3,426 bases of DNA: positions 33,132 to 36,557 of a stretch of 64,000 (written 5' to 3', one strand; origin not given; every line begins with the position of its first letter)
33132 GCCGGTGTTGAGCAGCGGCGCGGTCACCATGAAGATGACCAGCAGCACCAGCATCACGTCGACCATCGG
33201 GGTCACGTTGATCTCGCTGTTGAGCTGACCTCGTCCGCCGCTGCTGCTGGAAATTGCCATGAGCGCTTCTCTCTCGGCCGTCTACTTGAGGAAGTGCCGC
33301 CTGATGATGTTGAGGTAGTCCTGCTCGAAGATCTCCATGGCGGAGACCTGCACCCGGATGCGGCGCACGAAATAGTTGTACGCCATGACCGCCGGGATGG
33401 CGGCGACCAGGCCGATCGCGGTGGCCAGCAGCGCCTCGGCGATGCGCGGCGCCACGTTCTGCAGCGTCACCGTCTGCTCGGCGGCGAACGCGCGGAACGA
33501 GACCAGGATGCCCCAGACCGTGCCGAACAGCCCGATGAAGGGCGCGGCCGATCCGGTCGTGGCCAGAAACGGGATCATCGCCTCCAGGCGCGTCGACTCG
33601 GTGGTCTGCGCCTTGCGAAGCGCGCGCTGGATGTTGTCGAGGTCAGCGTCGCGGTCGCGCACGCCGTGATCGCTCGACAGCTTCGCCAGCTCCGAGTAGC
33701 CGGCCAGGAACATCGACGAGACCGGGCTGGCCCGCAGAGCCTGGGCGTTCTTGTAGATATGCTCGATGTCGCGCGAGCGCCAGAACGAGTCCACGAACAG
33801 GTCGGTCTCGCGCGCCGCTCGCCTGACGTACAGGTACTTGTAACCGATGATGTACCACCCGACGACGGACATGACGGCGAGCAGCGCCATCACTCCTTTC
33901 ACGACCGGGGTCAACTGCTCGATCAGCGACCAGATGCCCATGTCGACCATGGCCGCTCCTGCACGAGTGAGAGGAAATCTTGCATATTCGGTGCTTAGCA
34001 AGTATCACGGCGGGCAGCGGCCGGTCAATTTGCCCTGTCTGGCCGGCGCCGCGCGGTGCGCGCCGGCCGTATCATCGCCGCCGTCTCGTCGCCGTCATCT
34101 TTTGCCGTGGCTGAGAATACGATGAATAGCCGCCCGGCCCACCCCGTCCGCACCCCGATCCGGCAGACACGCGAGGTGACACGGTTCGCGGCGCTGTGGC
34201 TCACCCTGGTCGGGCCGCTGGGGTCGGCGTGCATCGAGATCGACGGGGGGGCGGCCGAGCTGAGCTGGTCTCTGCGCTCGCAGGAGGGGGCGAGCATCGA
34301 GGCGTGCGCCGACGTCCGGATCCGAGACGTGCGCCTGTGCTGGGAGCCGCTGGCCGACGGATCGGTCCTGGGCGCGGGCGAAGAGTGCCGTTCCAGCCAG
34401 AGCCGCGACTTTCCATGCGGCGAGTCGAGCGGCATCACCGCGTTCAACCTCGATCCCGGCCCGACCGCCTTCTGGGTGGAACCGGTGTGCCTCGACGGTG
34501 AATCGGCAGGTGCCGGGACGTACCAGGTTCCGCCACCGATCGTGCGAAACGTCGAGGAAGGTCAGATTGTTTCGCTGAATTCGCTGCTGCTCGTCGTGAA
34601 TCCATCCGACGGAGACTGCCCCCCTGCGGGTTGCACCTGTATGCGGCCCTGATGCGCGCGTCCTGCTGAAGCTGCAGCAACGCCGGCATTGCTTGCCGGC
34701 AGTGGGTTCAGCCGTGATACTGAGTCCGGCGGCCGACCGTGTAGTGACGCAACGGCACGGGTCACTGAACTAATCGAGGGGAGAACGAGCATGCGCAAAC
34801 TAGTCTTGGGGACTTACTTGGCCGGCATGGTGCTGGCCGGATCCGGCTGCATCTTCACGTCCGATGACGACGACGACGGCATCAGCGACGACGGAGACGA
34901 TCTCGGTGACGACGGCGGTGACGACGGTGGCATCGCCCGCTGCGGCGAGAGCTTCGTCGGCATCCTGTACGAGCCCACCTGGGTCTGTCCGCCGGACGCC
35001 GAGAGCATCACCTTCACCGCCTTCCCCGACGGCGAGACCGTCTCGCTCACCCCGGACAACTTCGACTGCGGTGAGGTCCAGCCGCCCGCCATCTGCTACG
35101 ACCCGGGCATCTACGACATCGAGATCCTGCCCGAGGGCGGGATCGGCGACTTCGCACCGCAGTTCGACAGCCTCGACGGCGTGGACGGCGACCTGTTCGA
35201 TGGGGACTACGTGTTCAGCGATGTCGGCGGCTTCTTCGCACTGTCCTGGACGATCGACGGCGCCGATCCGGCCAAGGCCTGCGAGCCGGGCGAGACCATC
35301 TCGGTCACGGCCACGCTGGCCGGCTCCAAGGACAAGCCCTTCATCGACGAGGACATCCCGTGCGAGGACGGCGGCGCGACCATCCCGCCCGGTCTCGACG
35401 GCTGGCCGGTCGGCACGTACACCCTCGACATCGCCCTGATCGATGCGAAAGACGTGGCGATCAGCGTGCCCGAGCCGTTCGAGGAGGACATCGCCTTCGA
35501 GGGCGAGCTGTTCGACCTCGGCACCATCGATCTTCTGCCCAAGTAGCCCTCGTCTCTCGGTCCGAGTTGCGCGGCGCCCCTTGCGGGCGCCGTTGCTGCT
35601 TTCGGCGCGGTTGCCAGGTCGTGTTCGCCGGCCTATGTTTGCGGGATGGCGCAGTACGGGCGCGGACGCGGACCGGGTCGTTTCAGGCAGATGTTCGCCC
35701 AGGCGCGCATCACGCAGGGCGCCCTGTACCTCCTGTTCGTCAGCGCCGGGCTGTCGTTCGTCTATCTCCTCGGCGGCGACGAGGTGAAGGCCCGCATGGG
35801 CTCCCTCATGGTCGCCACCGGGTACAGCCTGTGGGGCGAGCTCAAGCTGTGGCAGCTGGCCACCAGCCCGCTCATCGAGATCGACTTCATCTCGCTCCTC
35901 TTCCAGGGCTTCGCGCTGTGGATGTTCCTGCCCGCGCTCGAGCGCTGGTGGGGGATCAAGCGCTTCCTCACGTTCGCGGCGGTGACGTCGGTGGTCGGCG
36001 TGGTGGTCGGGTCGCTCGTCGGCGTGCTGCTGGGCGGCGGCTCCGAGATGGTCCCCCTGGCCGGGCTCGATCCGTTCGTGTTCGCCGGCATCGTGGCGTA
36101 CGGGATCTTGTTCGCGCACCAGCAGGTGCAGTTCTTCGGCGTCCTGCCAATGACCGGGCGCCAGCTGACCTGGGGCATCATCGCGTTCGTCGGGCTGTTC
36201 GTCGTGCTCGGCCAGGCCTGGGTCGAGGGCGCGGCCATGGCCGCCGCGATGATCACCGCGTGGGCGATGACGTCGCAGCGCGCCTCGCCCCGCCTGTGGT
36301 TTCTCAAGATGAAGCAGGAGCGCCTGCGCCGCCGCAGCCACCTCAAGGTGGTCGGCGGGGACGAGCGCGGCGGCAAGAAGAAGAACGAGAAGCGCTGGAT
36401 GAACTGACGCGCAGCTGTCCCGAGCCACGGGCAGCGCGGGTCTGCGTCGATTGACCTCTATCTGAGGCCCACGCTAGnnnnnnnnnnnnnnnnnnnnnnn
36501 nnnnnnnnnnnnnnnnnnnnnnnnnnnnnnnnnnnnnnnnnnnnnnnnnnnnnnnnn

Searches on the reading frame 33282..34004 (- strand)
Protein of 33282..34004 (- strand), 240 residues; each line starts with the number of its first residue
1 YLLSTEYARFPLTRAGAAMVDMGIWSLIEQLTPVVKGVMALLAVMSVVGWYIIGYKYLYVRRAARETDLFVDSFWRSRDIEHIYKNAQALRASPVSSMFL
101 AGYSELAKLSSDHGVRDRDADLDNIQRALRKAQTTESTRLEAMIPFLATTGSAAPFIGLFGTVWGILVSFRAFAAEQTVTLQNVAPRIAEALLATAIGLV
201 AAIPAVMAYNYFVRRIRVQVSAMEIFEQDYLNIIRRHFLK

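Call 73: search_protein_families(library=pfam, proteins=[window:33282-34004:-], max_evalue=0.00001)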
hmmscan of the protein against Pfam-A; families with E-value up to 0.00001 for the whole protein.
window:33282-34004:- (240 aa): 1 family
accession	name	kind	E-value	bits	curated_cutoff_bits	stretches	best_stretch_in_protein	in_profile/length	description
PF01618.21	MotA_ExbB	-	8.3e-36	123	22.9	1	96-224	7-126/127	MotA/TolQ/ExbB proton channel family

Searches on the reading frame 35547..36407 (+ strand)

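Call 73: search_protein_families(library=pfam, proteins=[window:35547-36407:+], max_evalue=0.00001)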
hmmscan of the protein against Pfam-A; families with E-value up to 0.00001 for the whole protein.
window:35547-36407:+ (286 aa): 1 family
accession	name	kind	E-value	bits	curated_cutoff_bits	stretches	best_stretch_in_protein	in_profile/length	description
PF01694.28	Rhomboid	-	6e-07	30.2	22.6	1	100-221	3-115/143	Rhomboid domain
